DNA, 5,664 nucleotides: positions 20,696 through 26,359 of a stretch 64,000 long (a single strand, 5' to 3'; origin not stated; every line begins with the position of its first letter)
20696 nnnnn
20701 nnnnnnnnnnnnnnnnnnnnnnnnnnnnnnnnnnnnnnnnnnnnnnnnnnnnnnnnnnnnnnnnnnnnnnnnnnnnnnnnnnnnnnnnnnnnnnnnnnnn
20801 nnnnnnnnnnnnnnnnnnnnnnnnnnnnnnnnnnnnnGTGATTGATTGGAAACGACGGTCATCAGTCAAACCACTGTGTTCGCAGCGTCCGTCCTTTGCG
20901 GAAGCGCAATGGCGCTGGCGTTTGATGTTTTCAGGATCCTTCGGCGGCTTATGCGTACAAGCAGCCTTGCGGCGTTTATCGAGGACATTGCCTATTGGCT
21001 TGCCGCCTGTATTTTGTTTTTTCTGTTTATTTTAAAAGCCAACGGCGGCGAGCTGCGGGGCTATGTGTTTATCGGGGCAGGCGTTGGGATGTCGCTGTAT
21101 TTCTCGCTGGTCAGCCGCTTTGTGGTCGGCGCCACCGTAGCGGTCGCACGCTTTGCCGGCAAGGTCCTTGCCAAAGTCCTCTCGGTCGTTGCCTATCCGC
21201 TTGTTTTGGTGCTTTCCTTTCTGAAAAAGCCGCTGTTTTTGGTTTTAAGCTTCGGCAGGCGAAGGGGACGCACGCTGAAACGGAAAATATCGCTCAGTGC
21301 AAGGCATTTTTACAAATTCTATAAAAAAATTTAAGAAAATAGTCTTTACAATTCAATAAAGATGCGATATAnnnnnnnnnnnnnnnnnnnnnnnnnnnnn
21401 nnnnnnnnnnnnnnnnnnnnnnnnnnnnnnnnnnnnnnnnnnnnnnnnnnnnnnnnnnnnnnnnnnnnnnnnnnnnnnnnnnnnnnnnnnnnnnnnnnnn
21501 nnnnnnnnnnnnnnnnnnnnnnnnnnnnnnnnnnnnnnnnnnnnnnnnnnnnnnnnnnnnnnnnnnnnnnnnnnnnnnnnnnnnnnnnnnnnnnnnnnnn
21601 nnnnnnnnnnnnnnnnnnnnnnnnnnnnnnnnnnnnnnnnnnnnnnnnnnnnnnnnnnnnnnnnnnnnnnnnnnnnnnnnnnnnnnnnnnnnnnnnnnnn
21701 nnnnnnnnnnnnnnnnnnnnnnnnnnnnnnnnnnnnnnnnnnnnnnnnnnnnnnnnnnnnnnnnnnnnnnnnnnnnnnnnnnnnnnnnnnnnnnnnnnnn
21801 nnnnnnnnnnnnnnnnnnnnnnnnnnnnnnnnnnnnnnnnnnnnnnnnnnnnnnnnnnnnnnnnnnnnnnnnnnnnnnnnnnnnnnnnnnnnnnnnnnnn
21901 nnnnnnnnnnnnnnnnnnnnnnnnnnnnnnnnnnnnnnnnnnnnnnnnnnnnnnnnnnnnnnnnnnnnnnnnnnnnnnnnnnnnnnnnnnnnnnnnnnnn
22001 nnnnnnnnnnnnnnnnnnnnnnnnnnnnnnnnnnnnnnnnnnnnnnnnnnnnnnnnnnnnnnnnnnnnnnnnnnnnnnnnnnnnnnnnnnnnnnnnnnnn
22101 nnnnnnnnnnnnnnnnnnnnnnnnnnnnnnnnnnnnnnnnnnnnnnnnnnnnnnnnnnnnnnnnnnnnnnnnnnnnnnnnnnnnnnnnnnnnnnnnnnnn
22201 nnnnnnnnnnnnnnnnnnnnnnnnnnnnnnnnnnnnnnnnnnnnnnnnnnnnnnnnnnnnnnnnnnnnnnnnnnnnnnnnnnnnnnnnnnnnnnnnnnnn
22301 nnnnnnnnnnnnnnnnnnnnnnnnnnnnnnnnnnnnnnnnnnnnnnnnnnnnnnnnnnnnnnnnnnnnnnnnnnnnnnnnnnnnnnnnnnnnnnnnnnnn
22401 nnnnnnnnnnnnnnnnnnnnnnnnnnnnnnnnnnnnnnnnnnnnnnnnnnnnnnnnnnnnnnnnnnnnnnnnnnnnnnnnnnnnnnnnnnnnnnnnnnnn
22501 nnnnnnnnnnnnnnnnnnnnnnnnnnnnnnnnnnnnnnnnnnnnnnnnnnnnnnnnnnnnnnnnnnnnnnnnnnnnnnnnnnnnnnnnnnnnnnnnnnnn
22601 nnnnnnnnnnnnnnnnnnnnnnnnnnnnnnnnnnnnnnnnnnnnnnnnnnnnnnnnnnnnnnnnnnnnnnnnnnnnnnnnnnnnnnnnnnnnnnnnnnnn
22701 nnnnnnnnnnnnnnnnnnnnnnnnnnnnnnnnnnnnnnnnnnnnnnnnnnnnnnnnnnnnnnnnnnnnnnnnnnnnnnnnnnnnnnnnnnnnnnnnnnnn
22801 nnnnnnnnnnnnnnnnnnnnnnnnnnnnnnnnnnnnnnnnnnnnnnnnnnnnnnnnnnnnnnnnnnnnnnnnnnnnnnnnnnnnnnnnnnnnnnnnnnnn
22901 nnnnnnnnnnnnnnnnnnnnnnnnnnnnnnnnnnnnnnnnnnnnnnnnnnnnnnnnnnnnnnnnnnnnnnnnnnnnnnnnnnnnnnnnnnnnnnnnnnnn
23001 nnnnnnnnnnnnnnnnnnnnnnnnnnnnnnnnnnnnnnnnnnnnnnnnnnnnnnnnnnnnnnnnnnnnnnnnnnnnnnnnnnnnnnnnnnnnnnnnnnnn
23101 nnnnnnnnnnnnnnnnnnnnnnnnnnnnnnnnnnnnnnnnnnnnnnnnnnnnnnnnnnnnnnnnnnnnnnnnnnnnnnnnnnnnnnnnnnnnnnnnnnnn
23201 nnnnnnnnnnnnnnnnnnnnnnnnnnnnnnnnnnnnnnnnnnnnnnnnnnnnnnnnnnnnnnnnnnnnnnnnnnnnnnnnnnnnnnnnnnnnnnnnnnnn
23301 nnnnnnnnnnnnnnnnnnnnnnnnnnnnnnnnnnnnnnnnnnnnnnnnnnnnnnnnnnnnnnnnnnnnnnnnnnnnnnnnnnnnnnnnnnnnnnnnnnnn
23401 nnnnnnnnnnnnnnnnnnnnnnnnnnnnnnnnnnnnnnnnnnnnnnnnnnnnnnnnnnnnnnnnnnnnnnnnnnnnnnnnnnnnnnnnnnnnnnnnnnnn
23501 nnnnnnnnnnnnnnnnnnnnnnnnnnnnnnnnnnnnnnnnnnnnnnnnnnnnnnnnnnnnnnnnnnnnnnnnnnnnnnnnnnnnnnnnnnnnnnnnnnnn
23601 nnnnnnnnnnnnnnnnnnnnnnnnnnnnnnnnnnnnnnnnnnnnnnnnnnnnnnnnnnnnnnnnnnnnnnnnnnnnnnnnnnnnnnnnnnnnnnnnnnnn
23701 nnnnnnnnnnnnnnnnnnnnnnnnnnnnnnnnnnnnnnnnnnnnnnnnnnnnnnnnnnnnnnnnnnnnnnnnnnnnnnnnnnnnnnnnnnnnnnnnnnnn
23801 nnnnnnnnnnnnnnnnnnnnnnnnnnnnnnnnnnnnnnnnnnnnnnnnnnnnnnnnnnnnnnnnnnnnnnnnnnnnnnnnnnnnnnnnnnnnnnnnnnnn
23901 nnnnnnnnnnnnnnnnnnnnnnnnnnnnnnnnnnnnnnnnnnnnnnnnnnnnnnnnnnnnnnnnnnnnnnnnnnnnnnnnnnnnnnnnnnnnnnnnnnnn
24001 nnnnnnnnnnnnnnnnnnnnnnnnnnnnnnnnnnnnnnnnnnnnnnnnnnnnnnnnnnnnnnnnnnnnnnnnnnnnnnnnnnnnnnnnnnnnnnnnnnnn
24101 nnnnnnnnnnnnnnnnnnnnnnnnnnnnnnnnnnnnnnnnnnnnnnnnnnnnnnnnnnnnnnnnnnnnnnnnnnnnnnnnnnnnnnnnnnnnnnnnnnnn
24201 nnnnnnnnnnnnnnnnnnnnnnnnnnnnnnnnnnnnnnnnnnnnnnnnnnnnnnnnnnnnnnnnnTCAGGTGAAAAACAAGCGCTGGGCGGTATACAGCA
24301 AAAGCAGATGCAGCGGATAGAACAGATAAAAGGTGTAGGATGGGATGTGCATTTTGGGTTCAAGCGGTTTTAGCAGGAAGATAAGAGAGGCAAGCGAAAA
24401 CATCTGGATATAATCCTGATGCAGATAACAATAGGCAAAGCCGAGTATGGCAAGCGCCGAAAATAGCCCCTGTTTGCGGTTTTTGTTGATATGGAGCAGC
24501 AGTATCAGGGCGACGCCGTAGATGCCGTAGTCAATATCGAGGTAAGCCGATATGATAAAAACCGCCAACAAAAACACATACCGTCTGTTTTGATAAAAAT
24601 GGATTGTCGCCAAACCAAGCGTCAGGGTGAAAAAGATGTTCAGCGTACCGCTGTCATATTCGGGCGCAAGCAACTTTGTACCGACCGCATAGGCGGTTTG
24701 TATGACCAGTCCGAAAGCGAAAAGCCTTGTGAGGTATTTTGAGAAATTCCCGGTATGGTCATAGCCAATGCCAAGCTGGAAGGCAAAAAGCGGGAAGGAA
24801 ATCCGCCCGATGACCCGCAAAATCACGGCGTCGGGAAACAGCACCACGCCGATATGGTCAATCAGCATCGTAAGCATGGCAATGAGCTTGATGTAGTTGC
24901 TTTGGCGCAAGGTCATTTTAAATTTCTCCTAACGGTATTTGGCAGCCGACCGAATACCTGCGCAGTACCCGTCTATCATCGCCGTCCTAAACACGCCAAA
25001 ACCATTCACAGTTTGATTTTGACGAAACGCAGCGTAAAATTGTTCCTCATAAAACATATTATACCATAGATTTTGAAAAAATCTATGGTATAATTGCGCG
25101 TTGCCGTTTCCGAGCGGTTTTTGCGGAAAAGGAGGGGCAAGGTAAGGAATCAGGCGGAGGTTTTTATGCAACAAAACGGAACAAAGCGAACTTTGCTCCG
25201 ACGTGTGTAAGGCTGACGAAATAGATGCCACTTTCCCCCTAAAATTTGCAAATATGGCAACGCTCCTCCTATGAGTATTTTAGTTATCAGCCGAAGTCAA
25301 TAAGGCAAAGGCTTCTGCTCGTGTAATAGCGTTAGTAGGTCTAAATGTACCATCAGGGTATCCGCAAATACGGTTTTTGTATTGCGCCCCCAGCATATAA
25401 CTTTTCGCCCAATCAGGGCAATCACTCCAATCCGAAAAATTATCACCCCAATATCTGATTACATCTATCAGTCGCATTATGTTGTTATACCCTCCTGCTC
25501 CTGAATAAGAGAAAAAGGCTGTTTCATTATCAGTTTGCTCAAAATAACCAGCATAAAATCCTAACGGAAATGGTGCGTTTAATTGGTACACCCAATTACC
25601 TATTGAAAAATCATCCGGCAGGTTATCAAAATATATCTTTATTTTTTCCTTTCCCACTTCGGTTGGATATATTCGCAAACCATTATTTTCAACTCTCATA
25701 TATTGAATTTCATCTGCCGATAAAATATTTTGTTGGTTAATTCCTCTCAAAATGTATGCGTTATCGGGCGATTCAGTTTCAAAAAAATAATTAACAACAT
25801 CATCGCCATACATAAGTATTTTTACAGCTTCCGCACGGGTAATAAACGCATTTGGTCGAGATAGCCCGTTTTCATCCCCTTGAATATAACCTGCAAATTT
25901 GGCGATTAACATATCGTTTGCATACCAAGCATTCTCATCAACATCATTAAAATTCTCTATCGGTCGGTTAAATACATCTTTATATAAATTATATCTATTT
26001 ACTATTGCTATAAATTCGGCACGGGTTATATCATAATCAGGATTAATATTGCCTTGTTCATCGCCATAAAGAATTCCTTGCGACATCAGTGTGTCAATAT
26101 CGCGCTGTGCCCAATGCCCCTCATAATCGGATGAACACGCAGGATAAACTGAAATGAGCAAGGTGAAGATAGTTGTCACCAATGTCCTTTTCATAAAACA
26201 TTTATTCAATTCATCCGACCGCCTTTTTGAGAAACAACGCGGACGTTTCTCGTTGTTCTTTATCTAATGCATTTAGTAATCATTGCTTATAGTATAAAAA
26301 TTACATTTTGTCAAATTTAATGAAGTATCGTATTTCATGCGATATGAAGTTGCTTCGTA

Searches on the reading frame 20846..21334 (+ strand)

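Call 44: search_protein_families(library=pfam, proteins=[window:20846-21334:+], max_evalue=0.0001)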
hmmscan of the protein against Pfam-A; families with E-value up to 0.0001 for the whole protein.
window:20846-21334:+ (162 aa): 1 family
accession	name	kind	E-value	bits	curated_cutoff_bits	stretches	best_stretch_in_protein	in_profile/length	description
PF09578.15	Spore_YabQ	-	2.7e-24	85.6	27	1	12-90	1-79/79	Spore cortex protein YabQ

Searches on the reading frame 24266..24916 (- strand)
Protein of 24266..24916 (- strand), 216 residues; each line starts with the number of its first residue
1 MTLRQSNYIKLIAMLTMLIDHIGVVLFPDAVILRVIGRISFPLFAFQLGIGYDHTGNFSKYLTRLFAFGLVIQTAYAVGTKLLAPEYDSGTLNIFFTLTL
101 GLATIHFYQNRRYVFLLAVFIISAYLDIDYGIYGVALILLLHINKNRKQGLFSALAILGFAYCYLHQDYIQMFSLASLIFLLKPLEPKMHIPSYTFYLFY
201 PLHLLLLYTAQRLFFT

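Call 3: search_protein_families(library=pfam, proteins=[window:24266-24916:-])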
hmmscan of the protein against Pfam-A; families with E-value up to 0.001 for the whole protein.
window:24266-24916:- (216 aa): 1 family
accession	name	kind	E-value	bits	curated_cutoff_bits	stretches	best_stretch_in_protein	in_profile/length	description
PF05857.17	TraX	-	3.3e-38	132.2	25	1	6-208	2-214/217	TraX protein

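Call 4: search_protein_families(library=ncbifam, proteins=[window:24266-24916:-])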
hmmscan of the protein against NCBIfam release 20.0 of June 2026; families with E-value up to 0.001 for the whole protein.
window:24266-24916:- (216 aa): 3 families
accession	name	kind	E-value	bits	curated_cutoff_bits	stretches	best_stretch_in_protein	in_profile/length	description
NF010454.0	PRK13882.1-1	subfamily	6e-18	65.4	206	1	6-209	6-203/209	conjugal transfer protein TrbP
TIGR02755.1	TraX_Ftype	equivalog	9.3e-13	48.8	149.35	1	5-144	8-143/224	type-F conjugative transfer system pilin acetylase TraX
NF010260.0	PRK13706.1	equivalog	6.6e-10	39.3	419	1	5-145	32-168/248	conjugal transfer pilus acetylase TraX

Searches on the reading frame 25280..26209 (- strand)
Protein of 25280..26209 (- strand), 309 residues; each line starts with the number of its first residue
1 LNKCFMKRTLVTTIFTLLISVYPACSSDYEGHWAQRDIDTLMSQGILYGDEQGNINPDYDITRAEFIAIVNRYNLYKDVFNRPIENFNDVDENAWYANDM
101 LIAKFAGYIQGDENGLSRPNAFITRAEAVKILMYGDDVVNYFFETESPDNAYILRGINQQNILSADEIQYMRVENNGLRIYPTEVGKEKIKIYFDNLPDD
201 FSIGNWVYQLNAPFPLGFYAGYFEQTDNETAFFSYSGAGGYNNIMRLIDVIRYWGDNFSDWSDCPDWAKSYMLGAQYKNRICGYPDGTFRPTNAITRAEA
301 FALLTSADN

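Call 3: search_protein_families(library=pfam, proteins=[window:25280-26209:-])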
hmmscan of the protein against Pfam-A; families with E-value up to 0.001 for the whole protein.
window:25280-26209:- (309 aa): 1 family
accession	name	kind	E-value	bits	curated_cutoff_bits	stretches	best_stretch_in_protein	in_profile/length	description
PF00395.25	SLH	-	2.5e-30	104.6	20.8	3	257-300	1-43/44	S-layer homology domain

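Call 4: search_protein_families(library=ncbifam, proteins=[window:25280-26209:-])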
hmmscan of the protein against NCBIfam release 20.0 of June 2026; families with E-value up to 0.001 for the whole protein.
window:25280-26209:- (309 aa): 1 family
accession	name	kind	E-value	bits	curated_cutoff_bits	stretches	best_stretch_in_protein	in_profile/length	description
NF033190.2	inl_like_NEAT_1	exception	2.9e-07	29.2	1275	1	29-130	646-746/754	NEAT domain-containing leucine-rich repeat protein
